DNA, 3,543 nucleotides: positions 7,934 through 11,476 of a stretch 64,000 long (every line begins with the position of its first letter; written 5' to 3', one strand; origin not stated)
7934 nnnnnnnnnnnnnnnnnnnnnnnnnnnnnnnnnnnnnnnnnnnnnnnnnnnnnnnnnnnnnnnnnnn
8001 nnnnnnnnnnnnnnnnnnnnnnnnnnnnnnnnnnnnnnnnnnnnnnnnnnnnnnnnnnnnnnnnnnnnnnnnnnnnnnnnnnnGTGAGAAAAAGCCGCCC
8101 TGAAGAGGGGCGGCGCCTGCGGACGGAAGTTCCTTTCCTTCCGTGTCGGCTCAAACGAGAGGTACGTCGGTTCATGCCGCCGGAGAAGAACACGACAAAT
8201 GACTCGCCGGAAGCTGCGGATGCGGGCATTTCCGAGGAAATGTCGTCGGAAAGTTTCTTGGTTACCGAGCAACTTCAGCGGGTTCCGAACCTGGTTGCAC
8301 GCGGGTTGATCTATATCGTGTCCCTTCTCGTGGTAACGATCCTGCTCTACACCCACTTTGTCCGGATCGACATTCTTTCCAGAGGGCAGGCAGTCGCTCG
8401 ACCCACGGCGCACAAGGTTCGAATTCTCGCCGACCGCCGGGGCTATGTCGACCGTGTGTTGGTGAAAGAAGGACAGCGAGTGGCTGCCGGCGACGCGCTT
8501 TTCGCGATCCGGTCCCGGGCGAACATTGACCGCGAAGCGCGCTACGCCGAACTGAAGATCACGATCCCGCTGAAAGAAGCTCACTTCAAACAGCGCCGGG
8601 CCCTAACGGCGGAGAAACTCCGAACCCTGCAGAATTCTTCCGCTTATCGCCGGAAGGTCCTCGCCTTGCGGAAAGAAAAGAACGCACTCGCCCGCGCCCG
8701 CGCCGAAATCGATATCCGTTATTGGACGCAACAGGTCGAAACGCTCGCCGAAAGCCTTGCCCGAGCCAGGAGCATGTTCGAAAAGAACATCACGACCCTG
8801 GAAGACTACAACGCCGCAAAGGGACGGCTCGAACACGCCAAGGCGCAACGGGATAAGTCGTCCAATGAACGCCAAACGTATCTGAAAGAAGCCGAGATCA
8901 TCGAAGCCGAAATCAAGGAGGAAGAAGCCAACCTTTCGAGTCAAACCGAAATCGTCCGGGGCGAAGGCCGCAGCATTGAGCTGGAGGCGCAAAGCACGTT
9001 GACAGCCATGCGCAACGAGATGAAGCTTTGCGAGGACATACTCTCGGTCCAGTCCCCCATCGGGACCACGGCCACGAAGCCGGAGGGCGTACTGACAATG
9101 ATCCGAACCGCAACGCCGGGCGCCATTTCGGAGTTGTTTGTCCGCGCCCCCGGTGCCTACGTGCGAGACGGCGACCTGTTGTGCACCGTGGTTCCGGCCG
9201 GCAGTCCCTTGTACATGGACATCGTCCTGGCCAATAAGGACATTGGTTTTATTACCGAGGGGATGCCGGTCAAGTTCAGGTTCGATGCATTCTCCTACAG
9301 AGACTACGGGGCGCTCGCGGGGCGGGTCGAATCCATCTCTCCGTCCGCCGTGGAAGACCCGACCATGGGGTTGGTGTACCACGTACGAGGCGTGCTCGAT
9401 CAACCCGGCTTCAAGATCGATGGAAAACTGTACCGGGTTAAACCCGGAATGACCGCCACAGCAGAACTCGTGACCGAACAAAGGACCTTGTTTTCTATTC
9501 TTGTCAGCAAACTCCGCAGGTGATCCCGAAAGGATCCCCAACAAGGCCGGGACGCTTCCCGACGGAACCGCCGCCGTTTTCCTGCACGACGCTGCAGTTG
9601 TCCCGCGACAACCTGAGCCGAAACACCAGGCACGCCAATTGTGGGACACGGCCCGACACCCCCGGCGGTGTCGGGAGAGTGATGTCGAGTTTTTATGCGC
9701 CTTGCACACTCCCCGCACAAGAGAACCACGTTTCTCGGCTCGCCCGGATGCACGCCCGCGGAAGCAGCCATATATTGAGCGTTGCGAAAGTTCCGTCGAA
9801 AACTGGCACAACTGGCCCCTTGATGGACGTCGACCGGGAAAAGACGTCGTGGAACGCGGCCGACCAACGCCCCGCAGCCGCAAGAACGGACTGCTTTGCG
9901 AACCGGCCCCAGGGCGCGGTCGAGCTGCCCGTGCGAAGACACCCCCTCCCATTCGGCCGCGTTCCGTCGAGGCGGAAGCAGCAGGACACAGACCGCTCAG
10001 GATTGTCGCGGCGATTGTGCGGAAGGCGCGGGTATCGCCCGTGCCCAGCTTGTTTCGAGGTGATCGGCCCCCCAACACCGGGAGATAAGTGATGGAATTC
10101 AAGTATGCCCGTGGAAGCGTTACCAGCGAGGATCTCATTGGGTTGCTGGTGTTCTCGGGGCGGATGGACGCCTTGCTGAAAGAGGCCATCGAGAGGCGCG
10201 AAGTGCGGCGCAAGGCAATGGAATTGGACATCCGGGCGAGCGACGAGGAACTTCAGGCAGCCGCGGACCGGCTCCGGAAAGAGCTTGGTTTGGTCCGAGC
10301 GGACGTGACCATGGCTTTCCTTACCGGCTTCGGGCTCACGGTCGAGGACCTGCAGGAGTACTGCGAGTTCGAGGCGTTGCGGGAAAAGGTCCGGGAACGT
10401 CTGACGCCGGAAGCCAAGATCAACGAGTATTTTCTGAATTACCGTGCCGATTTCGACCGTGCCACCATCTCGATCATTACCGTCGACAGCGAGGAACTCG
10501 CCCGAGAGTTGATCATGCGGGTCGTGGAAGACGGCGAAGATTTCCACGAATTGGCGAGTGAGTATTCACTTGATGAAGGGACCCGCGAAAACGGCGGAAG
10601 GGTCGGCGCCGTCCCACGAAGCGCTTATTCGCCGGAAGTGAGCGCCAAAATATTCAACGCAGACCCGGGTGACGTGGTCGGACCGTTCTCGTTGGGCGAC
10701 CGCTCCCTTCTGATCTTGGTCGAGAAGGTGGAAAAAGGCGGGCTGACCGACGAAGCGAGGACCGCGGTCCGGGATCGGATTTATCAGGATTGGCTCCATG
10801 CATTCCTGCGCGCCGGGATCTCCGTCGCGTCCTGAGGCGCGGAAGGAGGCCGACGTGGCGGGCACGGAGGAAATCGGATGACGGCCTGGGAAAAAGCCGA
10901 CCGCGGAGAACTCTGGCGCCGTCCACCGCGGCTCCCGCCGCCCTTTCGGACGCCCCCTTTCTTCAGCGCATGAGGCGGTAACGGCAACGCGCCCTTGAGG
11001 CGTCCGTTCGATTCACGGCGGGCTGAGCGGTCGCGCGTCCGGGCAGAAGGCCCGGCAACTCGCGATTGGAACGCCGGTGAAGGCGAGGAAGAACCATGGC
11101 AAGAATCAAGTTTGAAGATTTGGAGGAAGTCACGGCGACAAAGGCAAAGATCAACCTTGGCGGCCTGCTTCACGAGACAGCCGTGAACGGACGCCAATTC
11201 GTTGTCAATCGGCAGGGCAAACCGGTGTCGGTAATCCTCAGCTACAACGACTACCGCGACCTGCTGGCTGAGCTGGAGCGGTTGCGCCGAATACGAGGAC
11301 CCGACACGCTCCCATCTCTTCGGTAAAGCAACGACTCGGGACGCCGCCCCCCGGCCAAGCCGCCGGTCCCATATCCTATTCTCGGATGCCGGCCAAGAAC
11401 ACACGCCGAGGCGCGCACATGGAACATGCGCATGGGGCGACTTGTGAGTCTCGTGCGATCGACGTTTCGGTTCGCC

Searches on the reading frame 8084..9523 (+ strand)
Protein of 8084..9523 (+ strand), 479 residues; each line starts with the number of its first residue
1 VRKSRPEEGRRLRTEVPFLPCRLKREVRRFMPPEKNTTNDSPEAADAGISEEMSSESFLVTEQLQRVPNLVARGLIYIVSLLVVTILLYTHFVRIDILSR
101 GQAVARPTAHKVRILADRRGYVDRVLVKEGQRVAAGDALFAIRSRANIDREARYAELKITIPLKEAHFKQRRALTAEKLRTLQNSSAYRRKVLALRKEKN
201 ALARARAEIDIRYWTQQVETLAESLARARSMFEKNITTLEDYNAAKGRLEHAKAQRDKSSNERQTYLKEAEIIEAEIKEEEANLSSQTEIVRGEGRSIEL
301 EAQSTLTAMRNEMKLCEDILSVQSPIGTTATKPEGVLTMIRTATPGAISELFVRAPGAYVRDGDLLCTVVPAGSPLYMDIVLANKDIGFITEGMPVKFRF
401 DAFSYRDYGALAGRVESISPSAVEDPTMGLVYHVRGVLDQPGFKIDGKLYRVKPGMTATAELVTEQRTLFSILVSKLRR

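Call 10: search_protein_families(library=ncbifam, max_evalue=1, proteins=[window:8084-9523:+])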
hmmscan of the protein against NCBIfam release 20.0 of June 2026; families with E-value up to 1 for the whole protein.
window:8084-9523:+ (479 aa): 15 families
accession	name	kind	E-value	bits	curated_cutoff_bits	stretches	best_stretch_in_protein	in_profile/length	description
TIGR01843.1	type_I_hlyD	subfamily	1.1e-43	149.8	208.65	1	71-475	3-409/422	HlyD family type I secretion periplasmic adaptor subunit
TIGR00998.1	8a0101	subfamily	3.6e-15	55.7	390.8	1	75-422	6-285/334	EmrA/EmrK family multidrug efflux transporter periplasmic adaptor subunit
TIGR01730.1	RND_mfp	subfamily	8.9e-13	47.9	94.9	3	110-208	25-131/322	efflux RND transporter periplasmic adaptor subunit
TIGR03794.1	NHLM_micro_HlyD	equivalog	8.3e-10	38.1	156.2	1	80-420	27-338/421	NHLP bacteriocin system secretion protein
TIGR02971.1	heterocyst_DevB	subfamily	4.6e-07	29.5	129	1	122-352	27-247/327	ABC exporter membrane fusion protein, DevB family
NF006761.0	PRK09282.1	domain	0.00068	18.2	402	1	97-143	542-590/591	pyruvate carboxylase subunit B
NF038345.1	wall_hydro_RipC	exception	0.0036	16.8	425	1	220-314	122-216/362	peptidoglycan hydrolase RipC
NF004173.0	PRK05641.1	equivalog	0.011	16.3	199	1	114-140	124-150/153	putative acetyl-CoA carboxylase biotin carboxyl carrier protein subunit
NF004547.1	PRK05889.1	equivalog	0.014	15.6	75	1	114-139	42-67/71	biotin/lipoyl-binding carrier protein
NF011715.0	PRK15136.1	equivalog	0.023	13.3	563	1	110-159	214-263/390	multidrug efflux MFS transporter periplasmic adaptor subunit EmrA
NF005117.0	PRK06549.1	equivalog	0.026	15.1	159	1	113-142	100-129/130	acetyl-CoA carboxylase biotin carboxyl carrier protein subunit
NF007785.0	PRK10476.1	equivalog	0.039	12.8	376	0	77-218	14-153/347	multidrug transporter subunit MdtN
NF041034.1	Rad50_Sulf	equivalog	0.045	11.6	1000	1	163-289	433-559/872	DNA double-strand break repair ATPase Rad50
NF006079.0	PRK08225.1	equivalog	0.14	12.2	95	1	112-142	39-69/70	acetyl-CoA carboxylase biotin carboxyl carrier protein subunit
NF045904.1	RND-peri-MexE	equivalog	0.42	9.4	714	1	112-205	64-153/390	multidrug efflux RND transporter periplasmic adaptor subunit MexE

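Call 11: search_protein_families(library=pfam, max_evalue=0.1, proteins=[window:8084-9523:+])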
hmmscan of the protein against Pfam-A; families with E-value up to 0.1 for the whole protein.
window:8084-9523:+ (479 aa): 6 families
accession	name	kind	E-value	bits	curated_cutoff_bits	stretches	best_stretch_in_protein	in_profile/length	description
PF13437.12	HlyD_3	-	7.8e-14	52.7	22.2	1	341-424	3-82/106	HlyD family secretion protein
PF16576.10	HlyD_D23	-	9.3e-09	35.3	30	1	114-422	22-188/214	Barrel-sandwich domain of CusB or HlyD membrane-fusion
PF13533.13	Biotin_lipoyl_2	-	2.8e-06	27.5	29.8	1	120-142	9-31/32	Biotin-lipoyl like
PF00364.28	Biotin_lipoyl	-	0.00089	19.5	22.1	1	112-142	43-73/73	Biotin-requiring enzyme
PF24466.1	DUF7578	-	0.027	14.5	27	0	350-370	30-50/65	Domain of unknown function (DUF7578)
PF16260.11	DUF4914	-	0.067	11.7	25.7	1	270-321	255-306/612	Domain of unknown function (DUF4914)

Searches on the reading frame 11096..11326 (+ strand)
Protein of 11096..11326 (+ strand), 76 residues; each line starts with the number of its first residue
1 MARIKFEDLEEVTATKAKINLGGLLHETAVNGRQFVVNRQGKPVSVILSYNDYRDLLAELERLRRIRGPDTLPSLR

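Call 99: search_protein_families(library=pfam, max_evalue=0.01, proteins=[window:11096-11326:+])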
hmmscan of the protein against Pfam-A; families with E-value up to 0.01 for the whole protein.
window:11096-11326:+ (76 aa): 2 families
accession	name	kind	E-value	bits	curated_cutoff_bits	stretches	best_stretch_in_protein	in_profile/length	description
PF02604.26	PhdYeFM_antitox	-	9.1e-10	38.6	29.8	1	11-63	3-54/74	Antitoxin Phd_YefM, type II toxin-antitoxin system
PF18506.7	RelB-like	-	0.005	17.1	27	1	33-61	4-32/62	RelB Antitoxin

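Call 103: list_cluster_members(proteins=[window:913-1128:-, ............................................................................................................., window:11096-11326:+, window:1593-2024:-, window:4983-8087:+])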
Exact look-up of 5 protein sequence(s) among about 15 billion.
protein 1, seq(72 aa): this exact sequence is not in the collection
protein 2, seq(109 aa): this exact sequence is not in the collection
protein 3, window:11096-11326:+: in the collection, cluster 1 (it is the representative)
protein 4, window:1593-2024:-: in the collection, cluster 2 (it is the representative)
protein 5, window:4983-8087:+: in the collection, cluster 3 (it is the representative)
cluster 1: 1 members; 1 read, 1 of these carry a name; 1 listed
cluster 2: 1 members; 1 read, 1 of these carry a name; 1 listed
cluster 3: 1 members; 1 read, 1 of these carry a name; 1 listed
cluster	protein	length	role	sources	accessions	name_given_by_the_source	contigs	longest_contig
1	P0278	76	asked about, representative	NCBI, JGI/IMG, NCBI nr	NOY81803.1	MAG: type II toxin-antitoxin system Phd/YefM family antitoxin [Kiritimatiellaeota ... | type II toxin-antitoxin system Phd/YefM family antitoxin [Kiritimatiellota bacterium]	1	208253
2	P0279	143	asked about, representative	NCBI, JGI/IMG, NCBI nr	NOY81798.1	MAG: hypothetical protein GXP31_12450 [Kiritimatiellaeota bacterium] | hypothetical protein [Kiritimatiellota bacterium]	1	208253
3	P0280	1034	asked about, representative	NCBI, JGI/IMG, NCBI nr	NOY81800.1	MAG: peptide cleavage/export ABC transporter [Kiritimatiellaeota bacterium] | peptide cleavage/export ABC transporter [Kiritimatiellota bacterium]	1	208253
